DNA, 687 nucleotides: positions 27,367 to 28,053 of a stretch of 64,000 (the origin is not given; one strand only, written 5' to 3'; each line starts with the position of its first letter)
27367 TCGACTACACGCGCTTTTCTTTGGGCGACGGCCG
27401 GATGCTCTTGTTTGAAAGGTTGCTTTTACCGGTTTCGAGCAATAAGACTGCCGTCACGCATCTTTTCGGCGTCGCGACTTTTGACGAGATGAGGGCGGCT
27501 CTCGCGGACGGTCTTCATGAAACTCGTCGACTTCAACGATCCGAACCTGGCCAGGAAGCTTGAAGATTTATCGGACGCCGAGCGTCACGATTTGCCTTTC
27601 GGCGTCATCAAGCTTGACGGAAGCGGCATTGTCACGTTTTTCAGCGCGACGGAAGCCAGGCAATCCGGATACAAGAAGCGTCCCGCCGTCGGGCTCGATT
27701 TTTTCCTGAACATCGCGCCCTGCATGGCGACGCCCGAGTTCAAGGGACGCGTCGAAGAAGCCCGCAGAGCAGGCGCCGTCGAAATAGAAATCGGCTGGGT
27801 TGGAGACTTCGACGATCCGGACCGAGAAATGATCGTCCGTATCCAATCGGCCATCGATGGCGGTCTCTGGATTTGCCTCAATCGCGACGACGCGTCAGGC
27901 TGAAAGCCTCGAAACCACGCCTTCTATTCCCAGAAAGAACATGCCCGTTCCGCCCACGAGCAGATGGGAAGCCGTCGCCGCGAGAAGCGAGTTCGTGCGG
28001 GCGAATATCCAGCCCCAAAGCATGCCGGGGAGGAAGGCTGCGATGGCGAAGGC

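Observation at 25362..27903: Candidate new light-sensing module: PYP-like protein coupled to a PAS-kinase with pseudo-receiver and PAS_5 tail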

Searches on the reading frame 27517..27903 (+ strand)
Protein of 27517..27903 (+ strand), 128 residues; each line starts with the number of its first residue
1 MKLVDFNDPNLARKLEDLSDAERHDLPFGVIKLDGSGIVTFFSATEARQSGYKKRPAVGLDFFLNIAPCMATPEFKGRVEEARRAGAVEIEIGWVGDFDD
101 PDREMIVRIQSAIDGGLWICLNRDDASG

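Call 3: search_protein_families(library=pfam, proteins=[window:27517-27903:+], max_evalue=0.1)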
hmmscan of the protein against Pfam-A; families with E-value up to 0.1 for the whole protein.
window:27517-27903:+ (128 aa): 1 family
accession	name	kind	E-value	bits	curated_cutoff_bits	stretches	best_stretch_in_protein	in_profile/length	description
PF00989.32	PAS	-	0.00025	21.5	22.6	1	24-91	8-74/113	PAS fold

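Call 4: search_protein_families(library=ncbifam, proteins=[window:27517-27903:+], max_evalue=0.1)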
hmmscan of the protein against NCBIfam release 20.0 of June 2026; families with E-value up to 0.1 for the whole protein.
window:27517-27903:+ (128 aa): 2 families
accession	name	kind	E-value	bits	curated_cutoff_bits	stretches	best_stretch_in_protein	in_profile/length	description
TIGR02373.1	photo_yellow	equivalog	1e-20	74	143.05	1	4-121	3-121/124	photoactive yellow protein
NF041777.1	sens_FixL_Rhizob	equivalog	0.0009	18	850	1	26-74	132-176/485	sensor protein FixL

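Call 5: search_solved_structures(query=window:27517-27903:+, max_evalue=0.01, show_alignments=4)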
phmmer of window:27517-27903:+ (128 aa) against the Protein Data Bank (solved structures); distinct sequences matched with E-value up to 0.01: 33.
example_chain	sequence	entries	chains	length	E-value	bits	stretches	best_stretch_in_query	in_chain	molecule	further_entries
8e03_A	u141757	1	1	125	4.6e-15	58.9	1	3-122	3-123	Photoactive yellow protein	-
1otd_A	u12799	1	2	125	9.7e-15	57.8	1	3-122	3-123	Photoactive yellow protein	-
1mzu_A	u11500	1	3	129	1.4e-14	57.3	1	14-120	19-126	PPR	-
8e09_A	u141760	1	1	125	1.7e-14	57.1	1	3-122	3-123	Photoactive yellow protein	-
8e1l_A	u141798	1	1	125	2.3e-14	56.6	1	3-122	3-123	Photoactive yellow protein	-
8e1k_A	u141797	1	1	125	3.2e-14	56.2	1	3-122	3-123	Photoactive yellow protein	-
8dzy_A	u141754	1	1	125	4.2e-14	55.7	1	3-122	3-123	Photoactive yellow protein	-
8dzu_A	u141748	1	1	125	4.3e-14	55.7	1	3-122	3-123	Photoactive yellow protein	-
8dzx_A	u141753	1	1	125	4.3e-14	55.7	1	3-122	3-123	Photoactive yellow protein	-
1f9i_A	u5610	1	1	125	4.9e-14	55.5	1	3-122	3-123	PHOTOACTIVE YELLOW PROTEIN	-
7sjj_A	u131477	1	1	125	8.1e-14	54.8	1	3-122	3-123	Photoactive yellow protein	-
1gsv_A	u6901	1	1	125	9.4e-14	54.6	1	3-122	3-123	PHOTOACTIVE YELLOW PROTEIN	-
2d02_A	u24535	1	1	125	9.5e-14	54.6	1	3-122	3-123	Photoactive yellow protein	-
1kou_A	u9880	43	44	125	1.3e-13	54.2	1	3-122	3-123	PHOTOACTIVE YELLOW PROTEIN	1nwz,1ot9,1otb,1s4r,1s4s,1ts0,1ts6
6umy_A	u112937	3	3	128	1.4e-13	54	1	3-122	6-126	Photoactive yellow protein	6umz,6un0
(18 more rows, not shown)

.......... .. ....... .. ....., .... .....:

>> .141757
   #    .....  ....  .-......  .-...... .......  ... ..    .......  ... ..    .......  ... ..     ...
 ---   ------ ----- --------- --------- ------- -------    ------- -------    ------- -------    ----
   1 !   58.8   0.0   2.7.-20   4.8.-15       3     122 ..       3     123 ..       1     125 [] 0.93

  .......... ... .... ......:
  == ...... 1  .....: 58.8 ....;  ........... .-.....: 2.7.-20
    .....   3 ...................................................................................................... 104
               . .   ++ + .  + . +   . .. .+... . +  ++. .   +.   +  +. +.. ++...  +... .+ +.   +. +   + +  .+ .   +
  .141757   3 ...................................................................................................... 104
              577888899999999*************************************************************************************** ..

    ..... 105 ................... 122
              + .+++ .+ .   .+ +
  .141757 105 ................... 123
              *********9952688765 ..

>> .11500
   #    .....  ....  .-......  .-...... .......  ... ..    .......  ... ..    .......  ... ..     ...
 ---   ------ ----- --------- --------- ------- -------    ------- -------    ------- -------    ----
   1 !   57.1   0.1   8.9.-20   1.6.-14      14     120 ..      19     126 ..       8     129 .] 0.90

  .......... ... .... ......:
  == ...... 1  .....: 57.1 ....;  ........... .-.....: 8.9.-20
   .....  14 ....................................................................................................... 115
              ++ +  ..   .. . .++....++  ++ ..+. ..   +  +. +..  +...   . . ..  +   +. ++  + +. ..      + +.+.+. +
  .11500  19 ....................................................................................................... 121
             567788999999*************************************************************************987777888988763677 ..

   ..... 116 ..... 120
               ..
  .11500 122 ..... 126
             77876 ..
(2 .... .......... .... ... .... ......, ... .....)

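Call 7: find_homologous_proteins(query=window:27517-27903:+, max_evalue=0.001)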
Query window:27517-27903:+ (128 aa): 84 proteins with E <= 0.001 among 97 candidates.
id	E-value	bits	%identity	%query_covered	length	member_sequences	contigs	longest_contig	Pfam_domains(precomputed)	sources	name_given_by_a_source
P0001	2.4e-80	285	100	100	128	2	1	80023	-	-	-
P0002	1.0e-69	250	88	97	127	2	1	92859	-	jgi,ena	jgi:photoactive yellow protein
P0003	2.5e-67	243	87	98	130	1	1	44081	-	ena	-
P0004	1.5e-65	237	82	98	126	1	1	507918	-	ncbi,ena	-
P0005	8.5e-62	225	76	98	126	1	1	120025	-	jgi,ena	jgi:photoactive yellow protein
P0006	1.8e-61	224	80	98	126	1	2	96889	-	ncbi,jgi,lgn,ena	jgi:photoactive yellow protein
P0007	1.6e-59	217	76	99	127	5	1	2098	-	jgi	jgi:photoactive yellow protein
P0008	1.9e-59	217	76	98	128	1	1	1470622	-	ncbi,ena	-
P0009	3.8e-59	216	76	98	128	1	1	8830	-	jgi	jgi:photoactive yellow protein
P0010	5.5e-59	216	76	95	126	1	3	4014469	-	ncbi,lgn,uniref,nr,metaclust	ncbi:hypothetical protein Rvan_1016 [Rhodomicrobium vannielii ATCC 17100]|uniref:Photoactive yellow 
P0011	3.0e-58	213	78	94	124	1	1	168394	-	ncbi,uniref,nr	ncbi:hypothetical protein KKP04_07500 [Rhodomicrobium sp. Az07]|uniref:hypothetical protein n=1 Tax=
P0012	3.9e-58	213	77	97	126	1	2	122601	-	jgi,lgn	jgi:photoactive yellow protein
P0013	2.1e-57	210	74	98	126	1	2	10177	-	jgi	jgi:photoactive yellow protein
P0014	2.3e-57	210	74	98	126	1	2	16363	-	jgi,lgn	jgi:photoactive yellow protein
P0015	1.1e-56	208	72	98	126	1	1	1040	-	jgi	jgi:photoactive yellow protein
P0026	1.2e-38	150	59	93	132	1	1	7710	PF00989.32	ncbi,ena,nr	ncbi:MAG TPA: PAS domain-containing protein [Polyangiales bacterium]|nr:PAS domain-containing protei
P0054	1.0e-29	121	51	95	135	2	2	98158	PF00989.32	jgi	jgi:photoactive yellow protein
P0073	2.5e-25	107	46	95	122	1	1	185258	PF08448.17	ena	-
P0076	1.8e-23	101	44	96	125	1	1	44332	-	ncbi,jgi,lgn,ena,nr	ncbi:MAG TPA: PAS domain-containing protein [Burkholderiales bacterium]|nr:PAS domain-containing pro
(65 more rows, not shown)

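Call 11: find_encoding_contigs(protein=P0010, flank=6000, max_places=3)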
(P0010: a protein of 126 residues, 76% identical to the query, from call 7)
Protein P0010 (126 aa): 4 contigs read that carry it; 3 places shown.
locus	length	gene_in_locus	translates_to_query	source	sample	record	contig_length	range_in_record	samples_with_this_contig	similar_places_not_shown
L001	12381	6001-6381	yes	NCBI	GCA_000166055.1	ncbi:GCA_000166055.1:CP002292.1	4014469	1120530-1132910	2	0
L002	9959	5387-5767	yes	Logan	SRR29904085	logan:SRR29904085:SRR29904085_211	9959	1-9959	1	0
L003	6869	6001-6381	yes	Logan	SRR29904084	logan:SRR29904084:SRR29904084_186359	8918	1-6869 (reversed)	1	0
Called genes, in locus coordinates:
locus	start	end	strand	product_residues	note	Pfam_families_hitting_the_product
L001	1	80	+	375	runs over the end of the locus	PF12221:HflK_N, PF01145:Band_7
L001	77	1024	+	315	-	PF01145:Band_7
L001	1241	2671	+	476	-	PF00089:Trypsin, PF13365:Trypsin_2, PF00595:PDZ (weak), PF13180:PDZ_2, PF17820:PDZ_6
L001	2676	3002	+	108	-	PF01809:YidD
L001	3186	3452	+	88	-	-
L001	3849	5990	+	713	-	PF08448:PAS_4 (weak), PF00512:HisKA (weak), PF02518:HATPase_c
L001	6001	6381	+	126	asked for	-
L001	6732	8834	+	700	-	PF01757:Acyl_transf_3, PF19040:SGNH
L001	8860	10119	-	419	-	PF00027:cNMP_binding, PF02517:Rce1-like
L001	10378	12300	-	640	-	PF02824:TGS, PF07973:tRNA_SAD, PF00587:tRNA-synt_2b, PF03129:HGTP_anticodon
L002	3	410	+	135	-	?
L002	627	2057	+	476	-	PF00089:Trypsin, PF13365:Trypsin_2, PF00595:PDZ (weak), PF13180:PDZ_2, PF17820:PDZ_6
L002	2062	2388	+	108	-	PF01809:YidD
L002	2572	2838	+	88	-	-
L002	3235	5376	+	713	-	PF08448:PAS_4 (weak), PF00512:HisKA (weak), PF02518:HATPase_c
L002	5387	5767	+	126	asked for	-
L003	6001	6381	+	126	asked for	-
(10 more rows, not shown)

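Call 22: find_related_loci(query=A2, collection=genome_contigs, flank=7000)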
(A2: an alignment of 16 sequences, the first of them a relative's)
Query A2 (128 aa) in genome_contigs; peptide patterns used: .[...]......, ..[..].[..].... (x = any residue, [..] = any of these).
91 stretches matched a pattern; 35 encode a relative of the query (tblastn E <= 1e-3); 35 distinct loci.
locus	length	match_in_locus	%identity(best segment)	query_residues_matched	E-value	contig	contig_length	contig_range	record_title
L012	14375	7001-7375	82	1-125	4e-70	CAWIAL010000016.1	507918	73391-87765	MAG: uncultured Alphaproteobacteria bacterium isolate MFD01223.bin.1.110 genome assembly, contig: contig_25098, whole ge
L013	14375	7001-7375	80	1-125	2e-66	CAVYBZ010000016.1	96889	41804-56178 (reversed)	MAG: uncultured Alphaproteobacteria bacterium isolate MFD01223.bin.1.34 genome assembly, contig: contig_20452, whole gen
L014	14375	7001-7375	76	1-125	8e-64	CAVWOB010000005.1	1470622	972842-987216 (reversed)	MAG: uncultured Alphaproteobacteria bacterium isolate MFD01223.bin.1.35 genome assembly, contig: contig_4115, whole geno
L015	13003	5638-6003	76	4-125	5e-62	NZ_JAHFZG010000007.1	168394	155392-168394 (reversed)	Rhodomicrobium sp. Az07 contig00007, whole genome shotgun sequence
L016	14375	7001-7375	72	1-125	6e-61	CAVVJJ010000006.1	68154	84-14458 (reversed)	MAG: uncultured Alphaproteobacteria bacterium isolate MFD01223.bin.1.113 genome assembly, contig: contig_10660, whole ge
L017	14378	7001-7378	63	1-126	1e-50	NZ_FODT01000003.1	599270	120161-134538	Rhodopseudomonas pseudopalustris strain DSM 123, whole genome shotgun sequence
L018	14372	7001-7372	62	1-124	1e-49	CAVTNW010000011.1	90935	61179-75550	MAG: uncultured Alphaproteobacteria bacterium isolate MFD04780.bin.1.203 genome assembly, contig: contig_14224, whole ge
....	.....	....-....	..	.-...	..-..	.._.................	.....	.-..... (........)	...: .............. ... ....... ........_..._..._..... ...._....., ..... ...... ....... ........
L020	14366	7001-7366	58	1-123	8e-44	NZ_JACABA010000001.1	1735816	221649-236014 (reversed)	MAG: Rhodopseudomonas sp. isolate Cfx3-05 MAG05_1, whole genome shotgun sequence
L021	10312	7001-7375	50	1-125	2e-40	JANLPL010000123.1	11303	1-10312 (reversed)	MAG: Bradyrhizobium sp. isolate OTE_38_metabat_380 OTE_38_k141_748667, whole genome shotgun sequence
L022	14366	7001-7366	52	4-124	3e-38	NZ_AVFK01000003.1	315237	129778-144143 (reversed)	Skermanella aerolata KACC 11604 strain 5416T-32 contig6, whole genome shotgun sequence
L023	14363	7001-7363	53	3-123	7e-38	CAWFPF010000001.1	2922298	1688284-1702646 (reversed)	MAG: uncultured Alphaproteobacteria bacterium isolate MFD01689.bin.1.1 genome assembly, contig: contig_10895, whole geno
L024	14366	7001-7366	48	3-124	4e-37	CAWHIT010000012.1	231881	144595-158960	MAG: uncultured Alphaproteobacteria bacterium isolate MFD01689.bin.2.24 genome assembly, contig: contig_14836, whole gen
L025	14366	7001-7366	48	3-124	4e-37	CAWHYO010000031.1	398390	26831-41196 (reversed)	MAG: uncultured Alphaproteobacteria bacterium isolate MFD01476.bin.2.101 genome assembly, contig: contig_7083, whole gen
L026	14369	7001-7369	50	2-124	1e-36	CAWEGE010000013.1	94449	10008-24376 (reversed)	MAG: uncultured Alphaproteobacteria bacterium isolate MFD01223.bin.1.111 genome assembly, contig: contig_1920, whole gen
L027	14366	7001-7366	50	3-124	3e-35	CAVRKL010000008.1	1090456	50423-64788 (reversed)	MAG: uncultured Alphaproteobacteria bacterium isolate MFD05580.bin.1.6 genome assembly, contig: contig_5436, whole genom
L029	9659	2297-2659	50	3-123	1e-34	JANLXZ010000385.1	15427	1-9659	MAG: Hyphomicrobiaceae bacterium isolate OTE_14_metabat.53_sub OTE_14_k141_660886, whole genome shotgun sequence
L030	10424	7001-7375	45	2-126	3e-33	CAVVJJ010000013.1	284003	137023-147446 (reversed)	MAG: uncultured Alphaproteobacteria bacterium isolate MFD01223.bin.1.113 genome assembly, contig: contig_4837, whole gen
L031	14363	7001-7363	49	3-123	5e-32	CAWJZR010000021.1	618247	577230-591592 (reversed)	MAG: uncultured Alphaproteobacteria bacterium isolate MFD07639.bin.2.34 genome assembly, contig: contig_5048, whole geno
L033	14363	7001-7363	45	3-123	5e-30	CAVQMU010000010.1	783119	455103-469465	MAG: uncultured Alphaproteobacteria bacterium isolate MFD00082.bin.2.34 genome assembly, contig: contig_8607, whole geno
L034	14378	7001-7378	48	1-126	4e-35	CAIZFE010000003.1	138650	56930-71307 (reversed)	MAG: uncultured Rhodopila sp. isolate AlinenLipids_bin-6082 genome assembly, contig: bin-6082:003/115, whole genome shot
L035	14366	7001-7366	50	3-124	2e-35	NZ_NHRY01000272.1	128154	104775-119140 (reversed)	Rhodopila globiformis strain DSM 161 scaffold0272, whole genome shotgun sequence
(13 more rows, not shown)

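Call 25: search_protein_families(library=pfam, proteins=[L024:4313-6595:+, L026:4643-6589:+, L027:5035-6867:+, L029:15-2066:+, L030:4713-6572:+, L031:4493-6904:+, L033:4714-6597:+, L034:4989-6857:+, L035:4624-6507:+, L022:3408-6980:+], max_evalue=0.01)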
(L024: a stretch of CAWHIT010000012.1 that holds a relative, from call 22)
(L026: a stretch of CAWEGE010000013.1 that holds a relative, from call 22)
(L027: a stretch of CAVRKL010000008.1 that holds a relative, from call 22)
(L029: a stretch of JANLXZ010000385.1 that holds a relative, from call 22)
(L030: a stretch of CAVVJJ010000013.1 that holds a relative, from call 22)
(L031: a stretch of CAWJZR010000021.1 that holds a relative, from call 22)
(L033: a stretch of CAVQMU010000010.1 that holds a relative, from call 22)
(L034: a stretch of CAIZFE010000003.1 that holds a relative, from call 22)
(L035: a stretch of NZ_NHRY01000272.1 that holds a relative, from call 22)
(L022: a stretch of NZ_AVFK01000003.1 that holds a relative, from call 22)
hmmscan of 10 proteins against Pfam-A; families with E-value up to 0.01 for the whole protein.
L024:4313-6595:+ (760 aa): 6 families
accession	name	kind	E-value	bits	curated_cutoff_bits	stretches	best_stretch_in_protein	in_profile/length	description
PF08448.16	PAS_4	-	9.6e-31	106.7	23.1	2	160-270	4-110/110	PAS fold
PF00989.32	PAS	-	2.3e-21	76.4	22.6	1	293-403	2-113/113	PAS fold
PF13426.13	PAS_9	-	2.3e-21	76.4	27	2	303-405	2-103/103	PAS domain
PF07536.20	HWE_HK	-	1.1e-17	65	22.8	1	419-494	1-76/83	HWE histidine kinase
PF08447.18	PAS_3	-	2e-11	44.5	25.6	1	315-391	2-78/89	PAS fold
PF13188.13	PAS_8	-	1.4e-07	31.6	21.8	1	293-346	2-55/65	PAS domain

L026:4643-6589:+ (648 aa): 7 families
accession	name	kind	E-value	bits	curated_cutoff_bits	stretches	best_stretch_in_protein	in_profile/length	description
PF08448.16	PAS_4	-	1.6e-20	73.8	23.1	2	186-296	2-110/110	PAS fold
PF00989.32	PAS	-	7.2e-20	71.5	22.6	1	180-291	2-113/113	PAS fold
PF07536.20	HWE_HK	-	7.4e-18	65.5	22.8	1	307-378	1-72/83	HWE histidine kinase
PF13426.13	PAS_9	-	1.8e-17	64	27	1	191-293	3-103/103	PAS domain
PF08447.18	PAS_3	-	4.8e-15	56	25.6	1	201-287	1-88/89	PAS fold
PF13188.13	PAS_8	-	1.4e-12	47.5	21.8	1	179-233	1-52/65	PAS domain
PF14598.12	PAS_11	-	0.0016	18.8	25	1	195-295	8-107/109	PAS domain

L027:5035-6867:+ (610 aa): 7 families
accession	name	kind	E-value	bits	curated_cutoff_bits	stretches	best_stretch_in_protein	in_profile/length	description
PF07536.20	HWE_HK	-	3.2e-20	73.1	22.8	1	269-346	1-82/83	HWE histidine kinase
PF08448.16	PAS_4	-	2.4e-17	63.6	23.1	2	148-258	2-110/110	PAS fold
PF13426.13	PAS_9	-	8.5e-14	52.1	27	1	151-255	1-103/103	PAS domain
PF00989.32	PAS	-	1.2e-13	51.5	22.6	1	142-253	2-113/113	PAS fold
PF08447.18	PAS_3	-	1.2e-11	45.1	25.6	1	166-247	4-86/89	PAS fold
PF13188.13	PAS_8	-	2.1e-07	31.1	21.8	1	141-196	1-54/65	PAS domain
PF12860.13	PAS_7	-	0.00049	20.7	27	0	116-133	97-114/115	PAS fold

L029:15-2066:+ (683 aa): 7 families
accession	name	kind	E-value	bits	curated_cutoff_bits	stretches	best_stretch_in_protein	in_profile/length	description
PF07536.20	HWE_HK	-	1.8e-18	67.5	22.8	1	339-416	1-82/83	HWE histidine kinase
PF00989.32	PAS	-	9.8e-15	55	22.6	1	212-323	2-113/113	PAS fold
PF13426.13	PAS_9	-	6.1e-13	49.4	27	1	228-325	7-103/103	PAS domain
PF08448.16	PAS_4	-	2.5e-11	44.2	23.1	2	225-327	9-109/110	PAS fold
PF08447.18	PAS_3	-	2.3e-10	41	25.6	1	235-317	3-86/89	PAS fold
PF13188.13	PAS_8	-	3.1e-07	30.5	21.8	1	211-254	1-43/65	PAS domain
PF14598.12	PAS_11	-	4.1e-06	27.2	25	1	228-312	9-92/109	PAS domain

L030:4713-6572:+ (619 aa): 7 families
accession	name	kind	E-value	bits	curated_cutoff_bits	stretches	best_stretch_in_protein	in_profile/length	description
PF08448.16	PAS_4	-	1.2e-20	74.2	23.1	3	158-269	1-110/110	PAS fold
PF00989.32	PAS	-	2.2e-17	63.5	22.6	1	152-264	1-113/113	PAS fold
PF07536.20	HWE_HK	-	2.9e-15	57.2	22.8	1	280-357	1-82/83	HWE histidine kinase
PF08447.18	PAS_3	-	1.7e-13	51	25.6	1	176-256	3-84/89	PAS fold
PF13426.13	PAS_9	-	8.4e-12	45.7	27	1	168-266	7-103/103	PAS domain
PF13188.13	PAS_8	-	9.6e-08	32.1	21.8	1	152-205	1-54/65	PAS domain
PF14598.12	PAS_11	-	0.0007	20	25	1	169-250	9-89/109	PAS domain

L031:4493-6904:+ (803 aa): 7 families
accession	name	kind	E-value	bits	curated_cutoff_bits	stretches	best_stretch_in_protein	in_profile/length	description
PF08448.16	PAS_4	-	6e-23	81.6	23.1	2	341-447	4-110/110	PAS fold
PF08447.18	PAS_3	-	1.2e-22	80.4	25.6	2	57-145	2-88/89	PAS fold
PF00989.32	PAS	-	8.2e-22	77.8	22.6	2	333-441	2-112/113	PAS fold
PF07536.20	HWE_HK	-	9.4e-20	71.6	22.8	1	458-533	1-80/83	HWE histidine kinase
PF13426.13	PAS_9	-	1.3e-16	61.2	27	1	344-444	3-103/103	PAS domain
PF13188.13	PAS_8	-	5e-10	39.3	21.8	1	333-385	2-55/65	PAS domain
PF12860.13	PAS_7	-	1.4e-05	25.7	27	0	339-382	2-46/115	PAS fold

L033:4714-6597:+ (627 aa): 7 families
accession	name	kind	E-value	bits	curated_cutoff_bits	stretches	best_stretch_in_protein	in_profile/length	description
PF08448.16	PAS_4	-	8e-19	68.3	23.1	2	166-272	6-109/110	PAS fold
PF07536.20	HWE_HK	-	1.3e-17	64.7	22.8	1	284-361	1-82/83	HWE histidine kinase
PF00989.32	PAS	-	3.1e-15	56.6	22.6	1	156-268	2-113/113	PAS fold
PF13426.13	PAS_9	-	2.4e-12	47.5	27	1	167-269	3-102/103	PAS domain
PF08447.18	PAS_3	-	1.8e-11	44.6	25.6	1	179-264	3-88/89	PAS fold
PF13188.13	PAS_8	-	2.5e-07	30.8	21.8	1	156-209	2-53/65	PAS domain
PF13581.12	HATPase_c_2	-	0.0065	16.9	27.4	0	369-422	28-77/127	Histidine kinase-like ATPase domain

L034:4989-6857:+ (622 aa): 6 families
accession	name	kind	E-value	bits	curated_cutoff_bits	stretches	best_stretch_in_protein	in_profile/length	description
PF07536.20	HWE_HK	-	7.1e-20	72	22.8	1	285-362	1-82/83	HWE histidine kinase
PF08448.16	PAS_4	-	5.3e-16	59.3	23.1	2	163-274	1-110/110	PAS fold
PF08447.18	PAS_3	-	4.3e-13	49.8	25.6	1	181-266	3-89/89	PAS fold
PF00989.32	PAS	-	1.6e-12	47.8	22.6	1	158-269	2-113/113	PAS fold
PF13426.13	PAS_9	-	2e-12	47.7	27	1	169-271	3-103/103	PAS domain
PF13188.13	PAS_8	-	1.4e-08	34.8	21.8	1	158-211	2-55/65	PAS domain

L035:4624-6507:+ (627 aa): 7 families
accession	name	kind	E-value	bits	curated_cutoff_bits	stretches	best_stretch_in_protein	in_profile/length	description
PF08448.16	PAS_4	-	1.8e-21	76.9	23.1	2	163-274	1-110/110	PAS fold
PF00989.32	PAS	-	1e-19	71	22.6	1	158-269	2-113/113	PAS fold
PF07536.20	HWE_HK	-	4e-16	60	22.8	1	285-362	1-82/83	HWE histidine kinase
PF13426.13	PAS_9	-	8.7e-16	58.5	27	1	169-271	3-103/103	PAS domain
PF08447.18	PAS_3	-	4.4e-14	52.9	25.6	1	181-265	3-88/89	PAS fold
PF13188.13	PAS_8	-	1.9e-10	40.7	21.8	1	158-206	2-51/65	PAS domain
PF14598.12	PAS_11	-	0.0006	20.2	25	1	173-272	8-106/109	PAS domain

L022:3408-6980:+ (1190 aa): 9 families
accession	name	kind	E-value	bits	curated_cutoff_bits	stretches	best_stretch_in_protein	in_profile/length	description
PF08447.18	PAS_3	-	4.8e-28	97.7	25.6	2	387-470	4-89/89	PAS fold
PF02518.31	HATPase_c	-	4.3e-20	72.6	26.4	1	765-887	2-110/111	Histidine kinase-, DNA gyrase B-, and HSP90-like ATPase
PF00989.32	PAS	-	4.6e-19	68.9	22.6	1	362-473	1-113/113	PAS fold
PF08448.16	PAS_4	-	2.6e-15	57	23.1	1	369-477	2-109/110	PAS fold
PF13426.13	PAS_9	-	8.1e-15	55.4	27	1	372-475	1-103/103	PAS domain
PF00072.30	Response_reg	-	1.1e-12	48.5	30.2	1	911-992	1-81/111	Response regulator receiver domain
PF02743.24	dCache_1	-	5.3e-10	39.7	45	1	47-266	5-239/240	Cache domain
PF00512.31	HisKA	-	5.7e-09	36.3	26.9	1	659-722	2-65/66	His Kinase A (phospho-acceptor) domain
PF13188.13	PAS_8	-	1.1e-05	25.5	21.8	1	362-414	1-54/65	PAS domain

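Call 30: find_encoding_contigs(protein=P0002, flank=7000, max_places=2)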
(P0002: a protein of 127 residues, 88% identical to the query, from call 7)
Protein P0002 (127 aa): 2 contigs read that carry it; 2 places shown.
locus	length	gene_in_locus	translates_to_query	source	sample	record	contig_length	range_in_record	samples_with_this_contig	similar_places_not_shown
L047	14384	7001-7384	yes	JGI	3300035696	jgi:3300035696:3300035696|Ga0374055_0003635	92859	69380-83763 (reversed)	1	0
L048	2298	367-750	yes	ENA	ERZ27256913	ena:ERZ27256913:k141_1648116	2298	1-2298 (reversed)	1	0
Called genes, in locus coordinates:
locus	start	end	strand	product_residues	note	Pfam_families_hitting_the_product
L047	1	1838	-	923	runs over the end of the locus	PF00311:PEPcase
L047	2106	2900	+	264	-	PF12974:Phosphonate-bd (weak), PF13531:SBP_bac_11, PF01547:SBP_bac_1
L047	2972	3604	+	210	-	PF00528:BPD_transp_1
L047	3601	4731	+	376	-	PF02463:SMC_N (faint), PF00005:ABC_tran, PF13304:AAA_21 (faint), PF03459:TOBE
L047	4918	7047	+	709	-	PF00989:PAS (weak), PF08448:PAS_4, PF13426:PAS_9 (weak), PF00512:HisKA, PF02518:HATPase_c, PF00072:Response_reg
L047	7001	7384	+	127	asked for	-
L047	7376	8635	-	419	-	PF00027:cNMP_binding, PF02517:Rce1-like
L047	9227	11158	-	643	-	PF02824:TGS (weak), PF07973:tRNA_SAD, PF00587:tRNA-synt_2b, PF03129:HGTP_anticodon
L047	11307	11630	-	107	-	PF01809:YidD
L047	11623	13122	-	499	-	PF00089:Trypsin, PF13365:Trypsin_2, PF00595:PDZ (faint), PF13180:PDZ_2, PF17820:PDZ_6 (weak)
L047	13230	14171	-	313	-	PF01145:Band_7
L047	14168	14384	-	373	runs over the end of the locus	PF12221:HflK_N, PF01145:Band_7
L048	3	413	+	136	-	?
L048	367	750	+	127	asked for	-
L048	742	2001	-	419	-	PF00027:cNMP_binding, PF02517:Rce1-like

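Call 31: find_encoding_contigs(protein=P0003, flank=7000, max_places=2)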
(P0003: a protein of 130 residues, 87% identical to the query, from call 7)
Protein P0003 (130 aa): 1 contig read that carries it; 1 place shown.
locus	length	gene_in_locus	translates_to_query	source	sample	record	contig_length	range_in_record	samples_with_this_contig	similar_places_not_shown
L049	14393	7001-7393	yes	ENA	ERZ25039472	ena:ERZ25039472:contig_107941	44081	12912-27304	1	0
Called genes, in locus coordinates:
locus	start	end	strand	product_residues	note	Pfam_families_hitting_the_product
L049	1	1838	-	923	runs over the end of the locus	PF00311:PEPcase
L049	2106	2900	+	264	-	PF12974:Phosphonate-bd (weak), PF13531:SBP_bac_11, PF01547:SBP_bac_1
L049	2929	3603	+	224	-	PF00528:BPD_transp_1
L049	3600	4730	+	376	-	PF02463:SMC_N (faint), PF00005:ABC_tran, PF13304:AAA_21 (faint), PF03459:TOBE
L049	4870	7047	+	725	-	PF00989:PAS (weak), PF08448:PAS_4, PF13426:PAS_9 (faint), PF00512:HisKA, PF02518:HATPase_c, PF00072:Response_reg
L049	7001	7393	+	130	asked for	-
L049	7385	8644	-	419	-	PF00027:cNMP_binding, PF02517:Rce1-like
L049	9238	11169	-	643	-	PF02824:TGS (weak), PF07973:tRNA_SAD, PF00587:tRNA-synt_2b, PF03129:HGTP_anticodon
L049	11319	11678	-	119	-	PF01809:YidD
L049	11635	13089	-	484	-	PF00089:Trypsin, PF13365:Trypsin_2, PF00595:PDZ (faint), PF13180:PDZ_2, PF17820:PDZ_6 (weak)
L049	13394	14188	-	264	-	PF01145:Band_7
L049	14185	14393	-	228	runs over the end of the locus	PF01145:Band_7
